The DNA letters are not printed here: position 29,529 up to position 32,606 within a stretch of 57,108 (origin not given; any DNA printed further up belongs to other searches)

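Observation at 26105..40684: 14-kb seven-gene ABC-type operon built around DUF5696-like and Yip1 proteins, with no ATPase, hydrolase or regulator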

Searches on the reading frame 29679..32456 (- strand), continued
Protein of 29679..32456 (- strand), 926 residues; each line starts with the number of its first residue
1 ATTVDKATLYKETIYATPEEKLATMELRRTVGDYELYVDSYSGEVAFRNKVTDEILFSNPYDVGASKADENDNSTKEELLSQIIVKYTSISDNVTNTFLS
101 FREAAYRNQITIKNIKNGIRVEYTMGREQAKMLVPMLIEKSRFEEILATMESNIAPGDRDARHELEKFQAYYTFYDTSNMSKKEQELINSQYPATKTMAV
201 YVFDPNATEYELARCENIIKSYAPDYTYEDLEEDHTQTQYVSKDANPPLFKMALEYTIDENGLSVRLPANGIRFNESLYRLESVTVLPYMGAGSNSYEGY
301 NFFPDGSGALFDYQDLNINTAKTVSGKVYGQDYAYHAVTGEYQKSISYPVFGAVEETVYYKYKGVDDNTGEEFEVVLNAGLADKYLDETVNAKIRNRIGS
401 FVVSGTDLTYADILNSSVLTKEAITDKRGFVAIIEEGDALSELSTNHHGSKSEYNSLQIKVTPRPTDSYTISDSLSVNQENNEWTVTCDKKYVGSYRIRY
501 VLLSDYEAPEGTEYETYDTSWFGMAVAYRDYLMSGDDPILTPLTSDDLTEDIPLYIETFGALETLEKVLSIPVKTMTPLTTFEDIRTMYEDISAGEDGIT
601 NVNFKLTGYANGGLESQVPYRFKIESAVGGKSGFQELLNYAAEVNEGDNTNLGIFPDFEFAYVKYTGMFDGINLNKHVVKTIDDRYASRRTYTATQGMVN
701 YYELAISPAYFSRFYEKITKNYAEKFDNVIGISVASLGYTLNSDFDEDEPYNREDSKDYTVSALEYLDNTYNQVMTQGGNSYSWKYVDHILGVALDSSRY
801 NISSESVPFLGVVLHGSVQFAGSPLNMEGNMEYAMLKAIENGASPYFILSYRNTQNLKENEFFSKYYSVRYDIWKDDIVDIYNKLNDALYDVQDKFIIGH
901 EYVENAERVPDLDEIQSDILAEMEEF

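Call 52: get_annotated_region(hit=H2, flank=12000)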
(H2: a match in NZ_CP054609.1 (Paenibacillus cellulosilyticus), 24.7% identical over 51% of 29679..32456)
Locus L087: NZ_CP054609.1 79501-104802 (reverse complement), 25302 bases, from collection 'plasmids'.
description: Paenibacillus cellulosilyticus strain KACC 14175 plasmid unnamed1, complete sequence
organism: Paenibacillus cellulosilyticus (NCBI taxid 375489)
taxonomy: Bacteria; Bacillota; Bacilli; Bacillales; Paenibacillaceae; Paenibacillus; Paenibacillus cellulosilyticus
host: -; source: cell culture,soil; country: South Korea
typing (MOB-suite, as given by PLSDB): non-mobilizable
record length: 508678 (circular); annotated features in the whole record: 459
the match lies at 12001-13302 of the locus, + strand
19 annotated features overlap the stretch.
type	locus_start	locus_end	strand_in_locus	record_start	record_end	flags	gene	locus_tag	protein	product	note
CDS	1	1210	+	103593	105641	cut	recG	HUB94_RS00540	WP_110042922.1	ATP-dependent DNA helicase RecG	GO:0006310 - DNA recombination [Evidence IEA]; GO:0006281 - DNA repair [Evidence IEA]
CDS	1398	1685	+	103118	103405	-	-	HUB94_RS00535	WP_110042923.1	stage VI sporulation protein F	-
CDS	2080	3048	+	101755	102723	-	-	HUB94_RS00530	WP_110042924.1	aldo/keto reductase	-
CDS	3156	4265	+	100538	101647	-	ugpC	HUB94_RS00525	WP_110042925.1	sn-glycerol-3-phosphate ABC transporter ATP-binding protein UgpC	-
CDS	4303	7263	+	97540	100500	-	-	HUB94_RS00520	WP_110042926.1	extracellular solute-binding protein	-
CDS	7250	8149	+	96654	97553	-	-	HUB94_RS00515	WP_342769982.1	sugar ABC transporter permease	-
CDS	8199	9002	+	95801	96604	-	-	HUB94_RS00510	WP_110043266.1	carbohydrate ABC transporter permease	GO:0008643 - carbohydrate transport [Evidence IEA]; GO:0055085 - transmembrane transport [Evidence IEA]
CDS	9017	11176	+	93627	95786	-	-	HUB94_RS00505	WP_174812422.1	YIP1 family protein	-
CDS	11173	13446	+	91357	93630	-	-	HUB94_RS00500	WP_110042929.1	DUF5696 domain-containing protein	-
CDS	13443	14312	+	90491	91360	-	-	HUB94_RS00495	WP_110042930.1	sugar ABC transporter permease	-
CDS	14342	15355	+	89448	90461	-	-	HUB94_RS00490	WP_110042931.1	carbohydrate ABC transporter permease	GO:0008643 - carbohydrate transport [Evidence IEA]; GO:0055085 - transmembrane transport [Evidence IEA]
CDS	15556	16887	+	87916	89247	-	-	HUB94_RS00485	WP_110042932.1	LLM class flavin-dependent oxidoreductase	-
CDS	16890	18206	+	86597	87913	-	-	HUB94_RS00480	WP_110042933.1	LLM class flavin-dependent oxidoreductase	-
CDS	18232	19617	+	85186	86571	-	-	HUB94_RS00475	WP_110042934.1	extracellular solute-binding protein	-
CDS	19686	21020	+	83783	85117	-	-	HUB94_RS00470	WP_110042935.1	LLM class flavin-dependent oxidoreductase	-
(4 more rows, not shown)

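Call 65: find_homologous_proteins(query=L087:11173-13446:+, max_evalue=1e-10)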
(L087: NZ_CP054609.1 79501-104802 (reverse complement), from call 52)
Query L087:11173-13446:+ (757 aa): 111 proteins with E <= 1e-10 among 8000 candidates.
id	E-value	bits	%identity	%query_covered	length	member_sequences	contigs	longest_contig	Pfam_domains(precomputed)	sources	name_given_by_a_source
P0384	0.0e+0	1574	89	100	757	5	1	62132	PF18952.7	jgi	-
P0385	0.0e+0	1332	74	100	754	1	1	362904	PF18952.7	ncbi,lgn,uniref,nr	ncbi:hypothetical protein FHS18_003487 [Paenibacillus phyllosphaerae]|uniref:Uncharacterized protein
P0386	0.0e+0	1253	71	100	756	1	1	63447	PF18952.7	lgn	-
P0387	0.0e+0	1253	71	100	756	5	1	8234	PF18952.7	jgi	jgi:hypothetical protein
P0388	0.0e+0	1246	72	95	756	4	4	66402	PF18952.7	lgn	-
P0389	0.0e+0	1244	71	100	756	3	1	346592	PF18952.7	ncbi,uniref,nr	ncbi:hypothetical protein KP806_13385 [Paenibacillus sp. N4]|uniref:DUF5696 domain-containing protei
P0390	0.0e+0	1240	70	100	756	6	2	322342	PF18952.7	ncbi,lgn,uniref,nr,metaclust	ncbi:DUF5696 domain-containing protein [Paenibacillus sp. Soil522]|uniref:DUF5696 domain-containing 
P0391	0.0e+0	1232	70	100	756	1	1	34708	PF18952.7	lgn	-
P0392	0.0e+0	1225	70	97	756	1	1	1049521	PF18952.7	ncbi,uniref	ncbi:DUF5696 domain-containing protein [Paenibacillus sp. NRS-1760]|uniref:DUF5696 domain-containing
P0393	0.0e+0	1216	69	100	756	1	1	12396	PF18952.7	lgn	-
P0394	0.0e+0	1213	69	100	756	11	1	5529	PF18952.7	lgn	-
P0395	0.0e+0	1212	68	98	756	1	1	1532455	PF18952.7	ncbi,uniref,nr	ncbi:hypothetical protein I6N90_06290 [Paenibacillus sp. GSMTC-2017]|uniref:DUF5696 domain-containin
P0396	0.0e+0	1208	68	100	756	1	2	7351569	PF18952.7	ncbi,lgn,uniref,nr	ncbi:hypothetical protein BK133_24395 [Paenibacillus sp. FSL H8-0548]|uniref:DUF5696 domain-containi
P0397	0.0e+0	1207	68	100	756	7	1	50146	PF18952.7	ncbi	-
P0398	0.0e+0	1203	68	100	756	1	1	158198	PF18952.7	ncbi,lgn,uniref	ncbi:DUF5696 domain-containing protein [Paenibacillus sp. 2TAB23]|uniref:DUF5696 domain-containing p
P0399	0.0e+0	1197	67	100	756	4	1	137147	PF18952.7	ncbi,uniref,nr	ncbi:DUF5696 domain-containing protein [Paenibacillus luteus]|uniref:DUF5696 domain-containing prote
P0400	0.0e+0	1176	67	99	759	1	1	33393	PF18952.7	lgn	-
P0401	0.0e+0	1175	66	100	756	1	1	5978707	PF18952.7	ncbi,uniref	ncbi:DUF5696 domain-containing protein [Paenibacillus sp. FA6]|uniref:DUF5696 domain-containing prot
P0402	0.0e+0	1171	67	98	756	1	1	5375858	PF18952.7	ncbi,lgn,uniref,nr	ncbi:glycoside hydrolase [Paenibacillus sp. 32O-W]|uniref:DUF5696 domain-containing protein n=1 Tax=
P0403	0.0e+0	1169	66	100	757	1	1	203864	PF18952.7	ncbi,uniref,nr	ncbi:DUF5696 domain-containing protein [Paenibacillus kobensis]|uniref:DUF5696 domain-containing pro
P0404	0.0e+0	1164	68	96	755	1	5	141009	PF18952.7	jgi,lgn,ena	-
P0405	0.0e+0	1158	66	100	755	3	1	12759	PF18952.7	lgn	-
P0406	0.0e+0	1153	65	100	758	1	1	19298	PF18952.7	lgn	-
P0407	0.0e+0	1144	67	97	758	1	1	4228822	PF18952.7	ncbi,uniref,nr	ncbi:DUF5696 domain-containing protein [Paenibacillus protaetiae]|uniref:Glycoside hydrolase n=1 Tax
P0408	0.0e+0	1143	66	96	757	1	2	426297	PF18952.7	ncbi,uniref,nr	ncbi:DUF5696 domain-containing protein [Paenibacillus xylaniclasticus]|uniref:DUF5696 domain-contain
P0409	0.0e+0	1140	67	95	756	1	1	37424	PF18952.7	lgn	-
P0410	0.0e+0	1092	63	96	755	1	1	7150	PF18952.7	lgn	-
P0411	0.0e+0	1091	62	100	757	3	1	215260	PF18952.7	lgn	-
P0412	0.0e+0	1081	65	92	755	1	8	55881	PF18952.7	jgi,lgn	jgi:hypothetical protein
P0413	1.3e-291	987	58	100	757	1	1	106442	PF18952.7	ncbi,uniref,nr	ncbi:DUF5696 domain-containing protein [Paenibacillus koleovorans]|uniref:DUF5696 domain-containing 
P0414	1.4e-290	984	58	98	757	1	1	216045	PF18952.7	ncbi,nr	ncbi:hypothetical protein EBB07_10500 [Paenibacillaceae bacterium]|nr:hypothetical protein EBB07_105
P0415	6.4e-284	962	58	98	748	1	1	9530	PF18952.7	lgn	-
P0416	1.4e-283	961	58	97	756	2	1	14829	PF18952.7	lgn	-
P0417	3.4e-282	956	56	99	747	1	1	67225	PF18952.7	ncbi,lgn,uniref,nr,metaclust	ncbi:DUF5696 domain-containing protein [Cohnella thermotolerans]|uniref:DUF5696 domain-containing pr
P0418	5.4e-282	956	57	99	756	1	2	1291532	PF18952.7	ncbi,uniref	ncbi:DUF5696 domain-containing protein [Paenibacillus hodogayensis]|uniref:DUF5696 domain-containing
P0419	6.1e-280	949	58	97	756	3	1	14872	PF18952.7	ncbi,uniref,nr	ncbi:hypothetical protein FE784_39310 [Paenibacillus hemerocallicola]|uniref:Uncharacterized protein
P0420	9.3e-280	948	60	92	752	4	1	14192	PF18952.7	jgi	jgi:hypothetical protein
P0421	5.5e-279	946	72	73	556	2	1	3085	PF18952.7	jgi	jgi:hypothetical protein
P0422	9.5e-277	938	59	93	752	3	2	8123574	PF18952.7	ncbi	ncbi:DUF5696 domain-containing protein [Paenibacillus sepulcri]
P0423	5.3e-270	916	57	94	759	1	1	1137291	PF18952.7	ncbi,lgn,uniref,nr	ncbi:DUF5696 domain-containing protein [Paenibacillus sp. BC26]|uniref:DUF5696 domain-containing pro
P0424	1.1e-267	908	55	97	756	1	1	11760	PF18952.7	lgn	-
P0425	7.6e-267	906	56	94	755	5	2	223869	PF18952.7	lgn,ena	-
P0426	2.7e-265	900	56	92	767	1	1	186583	PF18952.7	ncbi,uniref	ncbi:DUF5696 domain-containing protein [Paenibacillus sp. GYB003]|uniref:DUF5696 domain-containing p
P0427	1.1e-263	895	55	93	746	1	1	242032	PF18952.7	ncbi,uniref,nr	ncbi:DUF5696 domain-containing protein [Cohnella fermenti]|uniref:Uncharacterized protein n=1 Tax=Co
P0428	3.6e-259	880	69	73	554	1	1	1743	PF18952.7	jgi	-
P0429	8.0e-256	869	53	93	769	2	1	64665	PF18952.7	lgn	-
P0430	1.4e-255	868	53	92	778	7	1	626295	PF18952.7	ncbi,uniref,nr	ncbi:DUF5696 domain-containing protein [Paenibacillus sp. 32352]|uniref:DUF5696 domain-containing pr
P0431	2.7e-255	867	54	92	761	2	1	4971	PF18952.7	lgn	-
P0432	7.0e-255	866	54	92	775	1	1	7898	PF18952.7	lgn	-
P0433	5.8e-254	863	52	92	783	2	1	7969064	PF18952.7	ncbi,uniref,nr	ncbi:hypothetical protein SK3146_05798 [Paenibacillus konkukensis]|uniref:Uncharacterized protein n=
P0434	5.1e-250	850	51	94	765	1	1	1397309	PF18952.7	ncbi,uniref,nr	ncbi:hypothetical protein GQF01_24570 [Paenibacillus sp. 5J-6]|uniref:Uncharacterized protein n=1 Ta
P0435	2.1e-249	848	50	98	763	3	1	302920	PF18952.7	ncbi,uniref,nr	ncbi:DUF5696 domain-containing protein [Paenibacillus sp. 32352]|uniref:DUF5696 domain-containing pr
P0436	2.1e-248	845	53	92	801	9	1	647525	PF18952.7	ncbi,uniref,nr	ncbi:DUF5696 domain-containing protein [Paenibacillus sp. WQ 127069]|uniref:DUF5696 domain-containin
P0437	1.1e-247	842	51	93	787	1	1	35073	PF18952.7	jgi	jgi:hypothetical protein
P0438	2.5e-247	841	53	92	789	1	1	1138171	PF18952.7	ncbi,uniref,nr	ncbi:DUF5696 domain-containing protein [Paenibacillus piri]|uniref:Uncharacterized protein n=1 Tax=P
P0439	2.7e-247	841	51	92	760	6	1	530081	PF18952.7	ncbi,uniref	ncbi:DUF5696 domain-containing protein [Paenibacillus sp. YIM B09110]|uniref:DUF5696 domain-containi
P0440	1.4e-245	835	51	92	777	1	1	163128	PF18952.7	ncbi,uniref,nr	ncbi:DUF5696 domain-containing protein [Paenibacillus cremeus]|uniref:Uncharacterized protein n=1 Ta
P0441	9.8e-245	832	50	92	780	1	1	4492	PF18952.7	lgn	-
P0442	1.9e-244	832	51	93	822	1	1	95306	PF18952.7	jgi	jgi:hypothetical protein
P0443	2.1e-244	831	52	92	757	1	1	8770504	PF18952.7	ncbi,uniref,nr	ncbi:DUF5696 domain-containing protein [Paenibacillus hamazuiensis]|uniref:DUF5696 domain-containing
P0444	1.0e-243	829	51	92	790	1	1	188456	PF18952.7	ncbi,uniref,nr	ncbi:DUF5696 domain-containing protein [Paenibacillus filicis]|uniref:DUF5696 domain-containing prot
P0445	1.3e-242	825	50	92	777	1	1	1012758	PF18952.7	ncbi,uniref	ncbi:DUF5696 domain-containing protein [Paenibacillus sp. NPDC056579]|uniref:DUF5696 domain-containi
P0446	1.3e-242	825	52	92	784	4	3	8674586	PF18952.7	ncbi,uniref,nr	ncbi:DUF5696 domain-containing protein [Paenibacillus mucilaginosus]|uniref:Uncharacterized protein 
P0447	3.0e-242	824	52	92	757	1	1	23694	PF18952.7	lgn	-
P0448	3.7e-241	821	51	93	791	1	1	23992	PF18952.7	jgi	jgi:hypothetical protein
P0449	3.4e-239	814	51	92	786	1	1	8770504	PF18952.7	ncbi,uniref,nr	ncbi:DUF5696 domain-containing protein [Paenibacillus hamazuiensis]|uniref:DUF5696 domain-containing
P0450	1.9e-236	805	49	92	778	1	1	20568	PF18952.7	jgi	-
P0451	6.1e-236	803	51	92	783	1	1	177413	PF18952.7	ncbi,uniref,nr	ncbi:hypothetical protein GC093_14720 [Paenibacillus sp. LMG 31456]|uniref:Uncharacterized protein n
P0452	5.4e-235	800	52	92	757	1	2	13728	PF18952.7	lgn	-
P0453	1.1e-234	799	49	92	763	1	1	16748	PF18952.7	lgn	-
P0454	5.8e-234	797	51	92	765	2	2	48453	PF18952.7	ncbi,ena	-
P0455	1.0e-226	773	47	98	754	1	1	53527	PF18952.7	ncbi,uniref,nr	ncbi:hypothetical protein PA598K_01209 [Paenibacillus sp. 598K]|uniref:DUF5696 domain-containing pro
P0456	4.4e-226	771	48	92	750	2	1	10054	PF18952.7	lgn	-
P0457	3.1e-225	768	48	98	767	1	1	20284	PF18952.7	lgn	-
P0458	2.4e-222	758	47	92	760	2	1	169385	PF18952.7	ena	-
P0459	4.1e-201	688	45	92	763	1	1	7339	PF18952.7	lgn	-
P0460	6.2e-187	641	42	98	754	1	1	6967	PF18952.7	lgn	-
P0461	6.2e-187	641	40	99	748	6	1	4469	PF18952.7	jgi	-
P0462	2.3e-183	630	42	99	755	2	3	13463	PF18952.7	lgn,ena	-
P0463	5.6e-180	618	41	98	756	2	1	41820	PF18952.7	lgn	-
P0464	1.2e-178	614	40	97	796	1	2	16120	PF18952.7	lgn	-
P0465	3.4e-177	609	41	99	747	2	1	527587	PF18952.7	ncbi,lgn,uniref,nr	ncbi:DUF5696 domain-containing protein [Paenibacillus sp. ATY16]|uniref:DUF5696 domain-containing pr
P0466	3.1e-176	606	43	92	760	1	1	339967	PF18952.7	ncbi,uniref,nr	ncbi:DUF5696 domain-containing protein [Paenibacillus eucommiae]|uniref:Uncharacterized protein n=1 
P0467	8.8e-176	604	42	93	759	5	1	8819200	PF18952.7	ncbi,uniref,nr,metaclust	ncbi:DUF5696 domain-containing protein [Paenibacillus caseinilyticus]|uniref:Uncharacterized protein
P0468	4.4e-175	602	40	98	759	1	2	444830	PF18952.7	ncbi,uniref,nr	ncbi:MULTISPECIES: DUF5696 domain-containing protein [Paenibacillus]|uniref:DUF5696 domain-containin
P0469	2.1e-174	600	42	92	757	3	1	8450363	PF18952.7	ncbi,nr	ncbi:DUF5696 domain-containing protein [Paenibacillus sp. P26]|nr:DUF5696 domain-containing protein 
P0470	7.4e-174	598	41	98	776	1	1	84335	PF18952.7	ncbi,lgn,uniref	ncbi:DUF5696 domain-containing protein [Paenibacillus sp. IITD108]|uniref:DUF5696 domain-containing 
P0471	1.4e-173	597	41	92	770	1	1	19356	PF18952.7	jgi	jgi:hypothetical protein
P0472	1.1e-172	594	42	92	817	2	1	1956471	PF18952.7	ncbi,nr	ncbi:DUF5696 domain-containing protein [Paenibacillus nasutitermitis]|nr:DUF5696 domain-containing p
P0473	7.4e-172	592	40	98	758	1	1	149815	PF18952.7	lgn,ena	-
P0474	3.3e-169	583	41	92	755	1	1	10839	PF18952.7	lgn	-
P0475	1.3e-167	577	39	94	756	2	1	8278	PF18952.7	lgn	-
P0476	4.1e-166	573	42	92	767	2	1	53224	PF18952.7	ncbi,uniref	ncbi:DUF5696 domain-containing protein [Cohnella soli]|uniref:DUF5696 domain-containing protein n=1 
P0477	1.2e-164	568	40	92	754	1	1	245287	PF18952.7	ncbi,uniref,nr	ncbi:DUF5696 domain-containing protein [Neobacillus kokaensis]|uniref:Uncharacterized protein n=1 Ta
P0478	7.7e-164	565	39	98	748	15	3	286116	PF18952.7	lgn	-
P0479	7.8e-159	548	38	99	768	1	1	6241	PF18952.7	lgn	-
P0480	2.1e-62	230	29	81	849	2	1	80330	PF18952.7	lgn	-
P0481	6.6e-60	221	28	81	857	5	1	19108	PF18952.7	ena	-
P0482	6.1e-55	205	28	80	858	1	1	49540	PF18952.7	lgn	-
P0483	9.4e-55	204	28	78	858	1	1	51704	PF18952.7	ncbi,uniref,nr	ncbi:DUF5696 domain-containing protein [Cohnella luojiensis]|uniref:DUF5057 domain-containing protei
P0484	1.4e-48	184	26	77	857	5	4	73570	PF18952.7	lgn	-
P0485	1.4e-45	174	28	78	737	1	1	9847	PF18952.7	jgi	jgi:hypothetical protein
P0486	8.7e-43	165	26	91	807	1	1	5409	PF18952.7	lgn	-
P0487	1.9e-41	160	26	78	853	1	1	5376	PF18952.7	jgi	jgi:glutaredoxin-related protein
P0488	8.4e-34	135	27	70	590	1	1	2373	PF18952.7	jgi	jgi:hypothetical protein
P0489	9.6e-34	135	26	70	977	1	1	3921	PF18952.7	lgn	-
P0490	8.5e-33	132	27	70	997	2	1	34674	PF18952.7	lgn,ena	-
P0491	1.4e-26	111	26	78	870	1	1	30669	PF18952.7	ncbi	-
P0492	8.6e-26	109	27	85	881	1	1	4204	PF18952.7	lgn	-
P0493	1.0e-25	108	27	74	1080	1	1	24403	PF18952.7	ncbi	-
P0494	5.2e-23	99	26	79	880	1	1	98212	PF18952.7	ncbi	-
